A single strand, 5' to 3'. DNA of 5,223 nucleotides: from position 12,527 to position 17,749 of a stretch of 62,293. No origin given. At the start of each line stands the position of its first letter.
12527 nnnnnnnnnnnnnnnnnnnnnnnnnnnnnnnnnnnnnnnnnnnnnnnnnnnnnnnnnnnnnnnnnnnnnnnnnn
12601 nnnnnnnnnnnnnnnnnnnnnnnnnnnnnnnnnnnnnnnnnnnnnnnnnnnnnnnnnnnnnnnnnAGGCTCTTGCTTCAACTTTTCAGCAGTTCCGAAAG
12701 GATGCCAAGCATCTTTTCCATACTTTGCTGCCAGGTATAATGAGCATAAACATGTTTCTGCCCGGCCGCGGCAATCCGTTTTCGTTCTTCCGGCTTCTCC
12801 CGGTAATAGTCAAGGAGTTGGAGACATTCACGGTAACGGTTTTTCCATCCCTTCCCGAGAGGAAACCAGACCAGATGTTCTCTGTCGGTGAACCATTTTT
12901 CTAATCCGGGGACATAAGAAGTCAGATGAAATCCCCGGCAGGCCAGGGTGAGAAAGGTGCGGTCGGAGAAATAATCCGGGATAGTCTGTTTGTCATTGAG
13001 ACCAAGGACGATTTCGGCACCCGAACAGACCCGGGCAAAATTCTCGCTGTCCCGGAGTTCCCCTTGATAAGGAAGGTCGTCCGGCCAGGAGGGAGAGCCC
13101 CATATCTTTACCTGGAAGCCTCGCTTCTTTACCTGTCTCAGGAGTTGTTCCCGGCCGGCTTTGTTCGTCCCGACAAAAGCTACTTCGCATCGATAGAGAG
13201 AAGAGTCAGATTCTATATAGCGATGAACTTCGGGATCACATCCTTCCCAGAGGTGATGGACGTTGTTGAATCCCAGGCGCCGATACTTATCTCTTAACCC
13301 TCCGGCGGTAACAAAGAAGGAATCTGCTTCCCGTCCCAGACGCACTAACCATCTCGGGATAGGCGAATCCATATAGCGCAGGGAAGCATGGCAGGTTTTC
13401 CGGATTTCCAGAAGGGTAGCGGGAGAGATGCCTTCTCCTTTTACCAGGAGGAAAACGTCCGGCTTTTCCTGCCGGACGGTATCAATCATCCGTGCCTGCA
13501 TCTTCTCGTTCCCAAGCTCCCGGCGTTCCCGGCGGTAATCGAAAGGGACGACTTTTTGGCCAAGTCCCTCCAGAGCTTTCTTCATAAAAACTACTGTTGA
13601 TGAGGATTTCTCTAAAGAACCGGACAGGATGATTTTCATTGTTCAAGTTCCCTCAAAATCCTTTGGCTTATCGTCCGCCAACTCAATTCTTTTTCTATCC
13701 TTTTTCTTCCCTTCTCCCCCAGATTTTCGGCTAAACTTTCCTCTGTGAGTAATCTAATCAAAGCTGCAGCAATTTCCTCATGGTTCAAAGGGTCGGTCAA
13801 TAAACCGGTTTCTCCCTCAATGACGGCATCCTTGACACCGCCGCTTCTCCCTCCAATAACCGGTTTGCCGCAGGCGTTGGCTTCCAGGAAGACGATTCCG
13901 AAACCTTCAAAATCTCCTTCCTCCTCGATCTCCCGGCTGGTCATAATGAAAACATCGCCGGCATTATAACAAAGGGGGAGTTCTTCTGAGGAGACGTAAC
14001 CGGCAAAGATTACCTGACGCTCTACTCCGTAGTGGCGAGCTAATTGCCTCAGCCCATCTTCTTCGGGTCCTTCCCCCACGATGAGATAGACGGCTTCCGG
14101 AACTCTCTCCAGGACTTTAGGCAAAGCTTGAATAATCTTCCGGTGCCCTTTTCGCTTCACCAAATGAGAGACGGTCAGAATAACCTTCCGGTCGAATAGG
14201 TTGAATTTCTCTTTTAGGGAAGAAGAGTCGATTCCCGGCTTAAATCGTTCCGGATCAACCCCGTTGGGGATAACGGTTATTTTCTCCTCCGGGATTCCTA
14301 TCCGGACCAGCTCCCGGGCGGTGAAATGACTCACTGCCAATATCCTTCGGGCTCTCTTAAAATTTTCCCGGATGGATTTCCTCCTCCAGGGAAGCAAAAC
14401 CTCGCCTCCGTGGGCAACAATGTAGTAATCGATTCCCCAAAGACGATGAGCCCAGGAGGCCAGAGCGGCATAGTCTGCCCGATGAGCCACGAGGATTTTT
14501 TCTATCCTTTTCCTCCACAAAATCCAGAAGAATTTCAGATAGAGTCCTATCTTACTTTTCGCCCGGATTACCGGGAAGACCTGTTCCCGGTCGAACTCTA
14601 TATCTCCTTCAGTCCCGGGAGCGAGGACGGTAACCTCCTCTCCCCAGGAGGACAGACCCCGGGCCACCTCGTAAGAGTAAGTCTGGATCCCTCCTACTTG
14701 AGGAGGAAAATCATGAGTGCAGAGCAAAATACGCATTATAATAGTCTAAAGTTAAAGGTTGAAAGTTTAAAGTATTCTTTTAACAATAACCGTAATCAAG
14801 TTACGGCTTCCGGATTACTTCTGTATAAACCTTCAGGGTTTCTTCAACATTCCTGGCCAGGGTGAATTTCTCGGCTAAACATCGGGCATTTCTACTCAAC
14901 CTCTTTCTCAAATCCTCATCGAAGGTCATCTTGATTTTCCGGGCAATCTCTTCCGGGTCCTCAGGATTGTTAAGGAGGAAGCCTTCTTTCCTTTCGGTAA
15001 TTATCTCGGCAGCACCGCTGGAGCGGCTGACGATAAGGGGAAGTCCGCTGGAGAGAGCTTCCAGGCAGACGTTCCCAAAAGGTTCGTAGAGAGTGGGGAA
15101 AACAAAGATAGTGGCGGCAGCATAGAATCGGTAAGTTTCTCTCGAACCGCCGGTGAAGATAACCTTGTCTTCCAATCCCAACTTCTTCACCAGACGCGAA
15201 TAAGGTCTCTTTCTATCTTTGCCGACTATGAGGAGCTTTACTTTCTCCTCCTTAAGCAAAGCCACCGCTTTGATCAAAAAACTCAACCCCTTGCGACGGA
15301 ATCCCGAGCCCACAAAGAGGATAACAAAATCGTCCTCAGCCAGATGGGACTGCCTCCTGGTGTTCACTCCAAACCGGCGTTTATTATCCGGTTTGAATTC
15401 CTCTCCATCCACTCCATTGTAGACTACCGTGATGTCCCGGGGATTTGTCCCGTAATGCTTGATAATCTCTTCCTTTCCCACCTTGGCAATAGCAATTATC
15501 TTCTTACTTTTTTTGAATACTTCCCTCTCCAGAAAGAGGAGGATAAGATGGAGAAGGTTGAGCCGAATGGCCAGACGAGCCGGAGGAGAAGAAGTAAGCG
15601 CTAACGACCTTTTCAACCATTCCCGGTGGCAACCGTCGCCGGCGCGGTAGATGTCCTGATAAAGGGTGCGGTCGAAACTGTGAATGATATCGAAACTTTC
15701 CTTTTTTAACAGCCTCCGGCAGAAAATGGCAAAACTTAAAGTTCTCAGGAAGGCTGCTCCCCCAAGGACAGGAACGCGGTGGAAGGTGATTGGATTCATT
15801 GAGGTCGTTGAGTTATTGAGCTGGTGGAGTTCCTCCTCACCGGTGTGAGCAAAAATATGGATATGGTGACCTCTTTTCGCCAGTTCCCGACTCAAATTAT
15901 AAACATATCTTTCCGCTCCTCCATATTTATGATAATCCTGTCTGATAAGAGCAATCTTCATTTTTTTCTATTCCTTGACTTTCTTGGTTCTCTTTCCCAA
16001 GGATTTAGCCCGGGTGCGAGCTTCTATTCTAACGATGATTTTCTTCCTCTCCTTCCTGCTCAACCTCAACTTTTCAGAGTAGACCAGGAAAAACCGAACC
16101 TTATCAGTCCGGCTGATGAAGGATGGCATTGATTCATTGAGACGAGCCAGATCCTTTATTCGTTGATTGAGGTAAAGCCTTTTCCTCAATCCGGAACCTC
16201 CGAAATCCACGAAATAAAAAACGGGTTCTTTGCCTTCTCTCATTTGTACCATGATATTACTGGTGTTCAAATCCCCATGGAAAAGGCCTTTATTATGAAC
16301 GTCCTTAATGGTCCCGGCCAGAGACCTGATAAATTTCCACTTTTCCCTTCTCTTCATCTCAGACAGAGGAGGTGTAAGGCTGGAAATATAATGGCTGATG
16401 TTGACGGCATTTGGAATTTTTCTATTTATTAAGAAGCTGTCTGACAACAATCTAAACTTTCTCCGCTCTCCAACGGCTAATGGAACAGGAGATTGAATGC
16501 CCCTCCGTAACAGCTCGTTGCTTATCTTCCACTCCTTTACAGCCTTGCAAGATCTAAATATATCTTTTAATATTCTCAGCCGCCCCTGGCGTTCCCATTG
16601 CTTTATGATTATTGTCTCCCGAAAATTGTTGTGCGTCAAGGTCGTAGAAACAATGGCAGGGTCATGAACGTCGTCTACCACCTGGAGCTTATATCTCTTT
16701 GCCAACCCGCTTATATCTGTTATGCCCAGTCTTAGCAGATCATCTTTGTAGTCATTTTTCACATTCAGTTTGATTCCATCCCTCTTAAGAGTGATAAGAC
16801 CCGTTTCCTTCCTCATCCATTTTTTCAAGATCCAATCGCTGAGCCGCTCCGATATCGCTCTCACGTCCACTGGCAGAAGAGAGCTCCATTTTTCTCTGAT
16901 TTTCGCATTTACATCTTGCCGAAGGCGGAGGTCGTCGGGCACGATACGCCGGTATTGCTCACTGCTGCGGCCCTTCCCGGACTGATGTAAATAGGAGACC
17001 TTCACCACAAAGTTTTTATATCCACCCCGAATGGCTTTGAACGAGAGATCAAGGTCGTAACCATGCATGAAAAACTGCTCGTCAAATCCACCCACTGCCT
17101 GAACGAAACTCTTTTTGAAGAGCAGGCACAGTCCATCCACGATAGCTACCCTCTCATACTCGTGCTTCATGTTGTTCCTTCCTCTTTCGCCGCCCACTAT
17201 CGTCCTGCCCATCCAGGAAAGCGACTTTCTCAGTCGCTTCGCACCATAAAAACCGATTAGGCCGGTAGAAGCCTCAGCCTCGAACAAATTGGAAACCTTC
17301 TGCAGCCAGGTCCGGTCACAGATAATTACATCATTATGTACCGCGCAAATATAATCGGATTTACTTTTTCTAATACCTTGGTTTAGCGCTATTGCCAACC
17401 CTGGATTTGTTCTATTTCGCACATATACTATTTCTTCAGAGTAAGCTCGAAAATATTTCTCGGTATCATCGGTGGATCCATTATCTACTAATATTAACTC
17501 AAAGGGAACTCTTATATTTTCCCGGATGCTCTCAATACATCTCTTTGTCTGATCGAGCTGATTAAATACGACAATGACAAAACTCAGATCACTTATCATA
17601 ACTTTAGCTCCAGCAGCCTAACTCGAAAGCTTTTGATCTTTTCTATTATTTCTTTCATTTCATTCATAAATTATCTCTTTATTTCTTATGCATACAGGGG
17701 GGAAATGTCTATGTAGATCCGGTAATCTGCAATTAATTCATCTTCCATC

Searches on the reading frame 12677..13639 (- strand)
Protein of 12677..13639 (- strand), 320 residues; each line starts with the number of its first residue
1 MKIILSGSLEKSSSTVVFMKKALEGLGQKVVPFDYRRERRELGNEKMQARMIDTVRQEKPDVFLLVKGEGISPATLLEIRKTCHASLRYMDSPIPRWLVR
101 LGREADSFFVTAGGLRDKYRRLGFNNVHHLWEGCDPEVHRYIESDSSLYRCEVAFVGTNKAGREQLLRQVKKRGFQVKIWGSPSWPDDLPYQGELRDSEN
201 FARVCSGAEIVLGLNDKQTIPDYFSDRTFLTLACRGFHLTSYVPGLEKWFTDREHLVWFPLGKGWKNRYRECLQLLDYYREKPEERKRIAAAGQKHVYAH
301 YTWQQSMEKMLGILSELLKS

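Call 63: search_protein_families(library=pfam, proteins=[window:12677-13639:-], max_evalue=0.000001)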
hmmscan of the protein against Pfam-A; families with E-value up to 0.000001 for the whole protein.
window:12677-13639:- (320 aa): 1 family
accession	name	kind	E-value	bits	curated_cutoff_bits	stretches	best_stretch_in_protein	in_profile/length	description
PF13524.12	Glyco_trans_1_2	-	9.8e-26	90.9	25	1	163-311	1-143/144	Glycosyl transferase-like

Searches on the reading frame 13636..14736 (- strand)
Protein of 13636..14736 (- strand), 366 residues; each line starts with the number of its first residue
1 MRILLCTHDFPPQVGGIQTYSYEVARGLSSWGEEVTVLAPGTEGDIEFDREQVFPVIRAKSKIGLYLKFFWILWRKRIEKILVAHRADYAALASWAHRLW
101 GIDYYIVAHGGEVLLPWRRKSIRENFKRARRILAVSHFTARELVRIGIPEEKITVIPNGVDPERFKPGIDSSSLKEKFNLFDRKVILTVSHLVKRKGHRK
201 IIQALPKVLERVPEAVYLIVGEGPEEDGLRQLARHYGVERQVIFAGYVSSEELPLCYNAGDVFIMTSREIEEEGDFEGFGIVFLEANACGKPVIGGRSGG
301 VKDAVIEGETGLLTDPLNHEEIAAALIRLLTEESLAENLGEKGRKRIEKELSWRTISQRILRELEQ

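Call 63: search_protein_families(library=pfam, proteins=[window:13636-14736:-], max_evalue=0.000001)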
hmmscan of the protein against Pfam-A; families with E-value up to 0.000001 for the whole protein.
window:13636-14736:- (366 aa): 6 families
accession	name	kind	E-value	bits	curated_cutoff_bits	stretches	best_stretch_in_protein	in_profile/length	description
PF00534.26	Glycos_transf_1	-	4.1e-45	153.8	26.4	1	176-346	7-172/172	Glycosyl transferases group 1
PF13692.12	Glyco_trans_1_4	-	1.1e-33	116.9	27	1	183-331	1-141/142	Glycosyl transferases group 1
PF13439.12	Glyco_transf_4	-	2.6e-26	93.1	28.5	1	14-164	1-170/170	Glycosyltransferase Family 4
PF13579.12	Glyco_trans_4_4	-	4.6e-17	63.2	29.7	1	15-159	1-158/158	Glycosyl transferase 4-like domain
PF13524.12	Glyco_trans_1_2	-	3.6e-10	40.4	25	1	209-361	9-143/144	Glycosyl transferase-like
PF20706.3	GT4-conflict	-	8.2e-09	35.3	26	0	126-308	144-323/385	Family 4 Glycosyltransferase in conflict systems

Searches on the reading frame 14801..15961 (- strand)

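Call 64: search_protein_families(library=pfam, proteins=[window:14801-15961:-], max_evalue=0.000001)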
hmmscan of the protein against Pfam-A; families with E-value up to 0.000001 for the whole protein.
window:14801-15961:- (386 aa): 5 families
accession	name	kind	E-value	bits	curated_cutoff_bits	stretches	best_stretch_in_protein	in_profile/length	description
PF00534.26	Glycos_transf_1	-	2.3e-39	135.1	26.4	1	202-360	6-170/172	Glycosyl transferases group 1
PF13692.12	Glyco_trans_1_4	-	1.4e-33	116.6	27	1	212-344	2-137/142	Glycosyl transferases group 1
PF13439.12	Glyco_transf_4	-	1.2e-28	100.7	28.5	1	13-185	1-167/170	Glycosyltransferase Family 4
PF13579.12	Glyco_trans_4_4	-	1.2e-13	52.1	29.7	1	14-183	1-158/158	Glycosyl transferase 4-like domain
PF20706.3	GT4-conflict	-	1.1e-12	48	26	1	145-376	140-372/385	Family 4 Glycosyltransferase in conflict systems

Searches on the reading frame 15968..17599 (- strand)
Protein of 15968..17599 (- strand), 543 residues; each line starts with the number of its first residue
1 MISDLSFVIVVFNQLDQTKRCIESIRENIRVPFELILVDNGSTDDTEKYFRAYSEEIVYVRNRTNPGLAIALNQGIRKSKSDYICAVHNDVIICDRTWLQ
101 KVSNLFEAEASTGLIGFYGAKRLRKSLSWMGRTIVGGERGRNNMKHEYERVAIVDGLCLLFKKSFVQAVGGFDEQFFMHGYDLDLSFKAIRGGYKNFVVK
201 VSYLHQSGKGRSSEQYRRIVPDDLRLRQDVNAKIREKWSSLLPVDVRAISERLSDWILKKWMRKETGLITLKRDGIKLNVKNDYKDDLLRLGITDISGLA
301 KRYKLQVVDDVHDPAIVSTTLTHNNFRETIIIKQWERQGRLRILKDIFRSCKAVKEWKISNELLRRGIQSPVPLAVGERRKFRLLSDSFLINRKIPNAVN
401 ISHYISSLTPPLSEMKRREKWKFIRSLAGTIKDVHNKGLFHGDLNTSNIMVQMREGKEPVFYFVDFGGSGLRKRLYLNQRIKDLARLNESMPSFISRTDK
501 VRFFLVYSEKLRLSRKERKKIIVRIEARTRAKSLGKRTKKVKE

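Call 64: search_protein_families(library=pfam, proteins=[window:15968-17599:-], max_evalue=0.000001)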
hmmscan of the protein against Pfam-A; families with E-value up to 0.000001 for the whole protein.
window:15968-17599:- (543 aa): 4 families
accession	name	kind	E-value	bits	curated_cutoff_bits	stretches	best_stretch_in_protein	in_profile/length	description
PF00535.33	Glycos_transf_2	-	1.4e-23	84.1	23.3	1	6-165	1-163/168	Glycosyl transferase family 2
PF06293.20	Kdo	-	2.7e-18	66.6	21.3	1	333-507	39-207/207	Lipopolysaccharide kinase (Kdo/WaaP) family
PF13712.12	Glyco_tranf_2_5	-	4.3e-18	66.2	27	1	53-202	28-183/210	Glycosyltransferase like family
PF13641.12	Glyco_tranf_2_3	-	4.1e-13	50.3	27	1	5-205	3-210/230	Glycosyltransferase like family 2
